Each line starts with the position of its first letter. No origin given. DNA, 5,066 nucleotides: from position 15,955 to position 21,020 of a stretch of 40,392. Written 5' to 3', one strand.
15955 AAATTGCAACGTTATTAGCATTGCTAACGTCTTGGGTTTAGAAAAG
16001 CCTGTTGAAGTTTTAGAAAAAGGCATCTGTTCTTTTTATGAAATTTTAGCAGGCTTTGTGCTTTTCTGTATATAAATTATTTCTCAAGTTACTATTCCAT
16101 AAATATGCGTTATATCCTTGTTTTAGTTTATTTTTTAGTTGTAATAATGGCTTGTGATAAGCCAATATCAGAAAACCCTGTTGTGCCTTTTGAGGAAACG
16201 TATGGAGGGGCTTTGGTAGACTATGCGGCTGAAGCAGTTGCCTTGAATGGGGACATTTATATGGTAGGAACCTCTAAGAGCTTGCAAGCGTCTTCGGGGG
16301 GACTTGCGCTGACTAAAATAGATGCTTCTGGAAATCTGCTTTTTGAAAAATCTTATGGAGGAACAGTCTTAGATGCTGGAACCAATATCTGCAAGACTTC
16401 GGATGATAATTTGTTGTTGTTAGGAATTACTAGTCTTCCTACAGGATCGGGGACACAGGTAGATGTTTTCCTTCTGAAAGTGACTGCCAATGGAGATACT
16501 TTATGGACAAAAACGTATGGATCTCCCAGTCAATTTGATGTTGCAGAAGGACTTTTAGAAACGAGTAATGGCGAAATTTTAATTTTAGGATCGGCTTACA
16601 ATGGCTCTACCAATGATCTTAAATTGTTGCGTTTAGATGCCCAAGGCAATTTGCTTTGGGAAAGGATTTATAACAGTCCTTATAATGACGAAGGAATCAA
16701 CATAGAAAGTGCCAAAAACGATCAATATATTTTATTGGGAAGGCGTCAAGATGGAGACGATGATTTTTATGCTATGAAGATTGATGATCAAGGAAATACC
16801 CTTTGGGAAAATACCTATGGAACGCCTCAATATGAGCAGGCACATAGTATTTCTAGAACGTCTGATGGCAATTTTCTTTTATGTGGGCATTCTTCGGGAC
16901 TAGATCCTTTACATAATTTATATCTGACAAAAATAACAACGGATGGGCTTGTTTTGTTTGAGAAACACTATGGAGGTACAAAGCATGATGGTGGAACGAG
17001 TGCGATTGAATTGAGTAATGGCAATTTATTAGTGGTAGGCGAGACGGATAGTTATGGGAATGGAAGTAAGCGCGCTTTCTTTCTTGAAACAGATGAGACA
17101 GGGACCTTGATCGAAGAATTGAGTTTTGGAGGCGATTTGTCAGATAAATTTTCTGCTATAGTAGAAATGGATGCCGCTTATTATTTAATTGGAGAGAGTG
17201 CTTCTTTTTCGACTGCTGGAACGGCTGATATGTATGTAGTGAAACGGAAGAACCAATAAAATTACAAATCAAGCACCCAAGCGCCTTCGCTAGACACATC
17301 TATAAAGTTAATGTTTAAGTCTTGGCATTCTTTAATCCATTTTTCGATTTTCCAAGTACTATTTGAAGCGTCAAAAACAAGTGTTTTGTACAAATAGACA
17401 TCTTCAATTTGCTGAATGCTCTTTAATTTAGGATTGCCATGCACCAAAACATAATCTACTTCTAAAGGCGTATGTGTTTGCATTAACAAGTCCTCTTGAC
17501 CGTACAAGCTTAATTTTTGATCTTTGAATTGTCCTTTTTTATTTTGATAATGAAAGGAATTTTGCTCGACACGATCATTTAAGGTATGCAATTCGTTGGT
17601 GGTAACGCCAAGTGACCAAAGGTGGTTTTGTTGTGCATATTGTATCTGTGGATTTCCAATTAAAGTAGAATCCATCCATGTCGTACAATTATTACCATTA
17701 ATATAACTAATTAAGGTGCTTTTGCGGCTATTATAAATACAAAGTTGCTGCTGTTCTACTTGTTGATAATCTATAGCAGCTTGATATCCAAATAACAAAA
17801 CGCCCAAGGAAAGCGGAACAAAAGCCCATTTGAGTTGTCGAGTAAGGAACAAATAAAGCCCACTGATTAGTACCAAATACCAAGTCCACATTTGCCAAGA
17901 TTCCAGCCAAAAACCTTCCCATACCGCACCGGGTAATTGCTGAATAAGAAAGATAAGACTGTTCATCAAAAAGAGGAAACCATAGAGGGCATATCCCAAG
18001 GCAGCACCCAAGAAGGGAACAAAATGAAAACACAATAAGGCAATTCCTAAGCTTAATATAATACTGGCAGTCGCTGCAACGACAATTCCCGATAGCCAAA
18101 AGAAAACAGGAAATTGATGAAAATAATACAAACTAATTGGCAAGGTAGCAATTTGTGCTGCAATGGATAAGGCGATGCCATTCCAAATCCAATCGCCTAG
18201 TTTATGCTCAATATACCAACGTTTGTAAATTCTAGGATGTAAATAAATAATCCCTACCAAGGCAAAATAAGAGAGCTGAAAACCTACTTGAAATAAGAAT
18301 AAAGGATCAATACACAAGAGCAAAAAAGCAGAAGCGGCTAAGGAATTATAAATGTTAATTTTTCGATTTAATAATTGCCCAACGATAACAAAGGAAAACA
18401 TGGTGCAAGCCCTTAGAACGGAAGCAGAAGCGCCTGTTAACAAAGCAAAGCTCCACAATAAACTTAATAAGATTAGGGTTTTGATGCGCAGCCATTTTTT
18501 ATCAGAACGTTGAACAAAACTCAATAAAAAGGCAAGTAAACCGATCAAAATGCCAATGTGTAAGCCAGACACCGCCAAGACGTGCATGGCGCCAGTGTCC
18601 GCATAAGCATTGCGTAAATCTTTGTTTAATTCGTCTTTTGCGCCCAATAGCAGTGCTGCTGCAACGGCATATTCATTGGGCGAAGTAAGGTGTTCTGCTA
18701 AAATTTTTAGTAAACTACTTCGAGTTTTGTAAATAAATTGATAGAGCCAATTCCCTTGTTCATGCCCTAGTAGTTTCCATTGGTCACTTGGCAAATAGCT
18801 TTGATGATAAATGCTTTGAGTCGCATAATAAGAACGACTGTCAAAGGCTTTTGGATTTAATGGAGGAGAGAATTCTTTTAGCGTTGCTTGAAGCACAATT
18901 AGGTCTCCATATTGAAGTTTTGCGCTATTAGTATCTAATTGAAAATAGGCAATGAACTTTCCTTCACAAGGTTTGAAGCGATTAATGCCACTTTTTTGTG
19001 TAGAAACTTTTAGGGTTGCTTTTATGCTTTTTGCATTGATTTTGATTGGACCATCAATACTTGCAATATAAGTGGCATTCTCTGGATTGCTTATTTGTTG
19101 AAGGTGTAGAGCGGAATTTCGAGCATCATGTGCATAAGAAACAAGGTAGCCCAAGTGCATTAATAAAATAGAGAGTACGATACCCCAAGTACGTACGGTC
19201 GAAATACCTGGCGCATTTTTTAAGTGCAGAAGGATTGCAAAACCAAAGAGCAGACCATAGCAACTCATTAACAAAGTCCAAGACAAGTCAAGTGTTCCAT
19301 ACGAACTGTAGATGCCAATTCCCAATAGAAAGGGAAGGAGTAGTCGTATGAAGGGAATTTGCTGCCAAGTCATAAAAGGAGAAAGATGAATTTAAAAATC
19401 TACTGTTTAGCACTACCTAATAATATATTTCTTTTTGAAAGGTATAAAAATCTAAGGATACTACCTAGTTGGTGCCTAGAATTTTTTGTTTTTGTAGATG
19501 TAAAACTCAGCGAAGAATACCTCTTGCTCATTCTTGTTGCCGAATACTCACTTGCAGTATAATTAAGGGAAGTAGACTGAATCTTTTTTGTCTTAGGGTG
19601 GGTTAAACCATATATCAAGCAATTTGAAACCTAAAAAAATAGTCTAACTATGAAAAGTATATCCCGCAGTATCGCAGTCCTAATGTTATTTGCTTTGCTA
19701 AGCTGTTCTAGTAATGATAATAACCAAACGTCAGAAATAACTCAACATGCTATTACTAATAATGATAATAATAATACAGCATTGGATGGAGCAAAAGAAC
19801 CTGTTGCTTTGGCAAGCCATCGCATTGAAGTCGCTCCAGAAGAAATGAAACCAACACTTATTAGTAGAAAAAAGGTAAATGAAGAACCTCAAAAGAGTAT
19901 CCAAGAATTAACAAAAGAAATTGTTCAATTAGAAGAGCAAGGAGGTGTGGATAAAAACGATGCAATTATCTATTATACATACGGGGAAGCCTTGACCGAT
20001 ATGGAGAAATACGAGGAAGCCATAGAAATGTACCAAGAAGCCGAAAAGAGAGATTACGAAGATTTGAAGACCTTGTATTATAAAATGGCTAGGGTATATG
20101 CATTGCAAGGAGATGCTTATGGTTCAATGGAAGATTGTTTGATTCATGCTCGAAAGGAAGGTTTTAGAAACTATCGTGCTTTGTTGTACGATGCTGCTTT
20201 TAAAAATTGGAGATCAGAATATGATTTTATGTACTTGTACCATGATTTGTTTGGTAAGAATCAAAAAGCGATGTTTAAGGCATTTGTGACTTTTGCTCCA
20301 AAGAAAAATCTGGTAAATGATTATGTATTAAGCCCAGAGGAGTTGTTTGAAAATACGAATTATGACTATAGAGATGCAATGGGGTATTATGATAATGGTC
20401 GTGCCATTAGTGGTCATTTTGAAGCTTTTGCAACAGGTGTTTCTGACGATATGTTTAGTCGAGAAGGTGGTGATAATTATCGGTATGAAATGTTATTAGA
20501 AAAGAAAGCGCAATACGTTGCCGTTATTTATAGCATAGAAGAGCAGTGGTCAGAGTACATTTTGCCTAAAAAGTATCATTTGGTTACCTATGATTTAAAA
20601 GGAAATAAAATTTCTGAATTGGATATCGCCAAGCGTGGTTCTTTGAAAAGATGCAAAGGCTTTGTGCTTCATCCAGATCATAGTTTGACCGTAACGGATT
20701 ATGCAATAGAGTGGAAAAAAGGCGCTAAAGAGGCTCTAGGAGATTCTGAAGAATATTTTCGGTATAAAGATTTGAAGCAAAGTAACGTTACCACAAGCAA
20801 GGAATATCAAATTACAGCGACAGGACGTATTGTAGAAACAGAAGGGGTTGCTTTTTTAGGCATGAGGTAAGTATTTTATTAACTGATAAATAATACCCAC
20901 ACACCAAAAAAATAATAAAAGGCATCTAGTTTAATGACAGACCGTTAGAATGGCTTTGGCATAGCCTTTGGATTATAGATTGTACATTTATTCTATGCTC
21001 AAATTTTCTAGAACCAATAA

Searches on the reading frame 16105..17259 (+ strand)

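Call 40: search_protein_families(library=pfam, proteins=[window:16105-17259:+])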
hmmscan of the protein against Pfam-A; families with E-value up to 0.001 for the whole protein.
window:16105-17259:+ (384 aa): 2 families
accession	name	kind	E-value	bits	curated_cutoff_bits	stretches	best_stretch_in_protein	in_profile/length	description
PF05935.17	Arylsulfotrans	-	9.7e-08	31.8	24.2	1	207-355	14-157/374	Arylsulfotransferase (ASST)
PF17164.10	DUF5122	-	9.4e-06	26.2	27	0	154-183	2-32/36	Domain of unknown function (DUF5122) beta-propeller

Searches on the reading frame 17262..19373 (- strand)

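Call 40: search_protein_families(library=pfam, proteins=[window:17262-19373:-])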
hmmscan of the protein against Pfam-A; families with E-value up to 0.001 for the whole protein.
window:17262-19373:- (703 aa): 2 families
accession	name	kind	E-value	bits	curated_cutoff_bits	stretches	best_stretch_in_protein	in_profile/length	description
PF03772.21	Competence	-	4.1e-57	194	23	1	241-509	1-267/270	Competence protein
PF13567.11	DUF4131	-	1.4e-18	67.6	31.6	1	30-198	5-163/165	Domain of unknown function (DUF4131)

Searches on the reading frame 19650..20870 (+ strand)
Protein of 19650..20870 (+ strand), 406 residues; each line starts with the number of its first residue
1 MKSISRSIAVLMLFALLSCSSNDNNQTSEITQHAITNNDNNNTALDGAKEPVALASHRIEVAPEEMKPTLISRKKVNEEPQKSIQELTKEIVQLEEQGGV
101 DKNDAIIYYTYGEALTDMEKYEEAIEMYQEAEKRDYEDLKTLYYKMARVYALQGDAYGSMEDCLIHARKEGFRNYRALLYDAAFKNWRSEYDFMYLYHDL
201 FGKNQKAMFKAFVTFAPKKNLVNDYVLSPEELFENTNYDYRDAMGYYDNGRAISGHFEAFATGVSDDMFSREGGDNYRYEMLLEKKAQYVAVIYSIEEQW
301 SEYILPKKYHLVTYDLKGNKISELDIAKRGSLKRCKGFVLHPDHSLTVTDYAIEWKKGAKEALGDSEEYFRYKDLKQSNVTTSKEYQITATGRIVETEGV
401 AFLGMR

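Call 40: search_protein_families(library=pfam, proteins=[window:19650-20870:+])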
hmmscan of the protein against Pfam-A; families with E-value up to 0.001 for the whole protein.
window:19650-20870:+ (406 aa): 3 families
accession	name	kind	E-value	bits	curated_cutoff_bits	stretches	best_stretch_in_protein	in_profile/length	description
PF13424.12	TPR_12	-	1.8e-07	31.7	30.1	2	89-133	28-73/77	Tetratricopeptide repeat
PF13181.12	TPR_8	-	0.00057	20.3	25.7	0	107-135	3-31/34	Tetratricopeptide repeat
PF13414.12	TPR_11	-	0.00065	19.8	26.8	1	112-154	1-42/42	TPR repeat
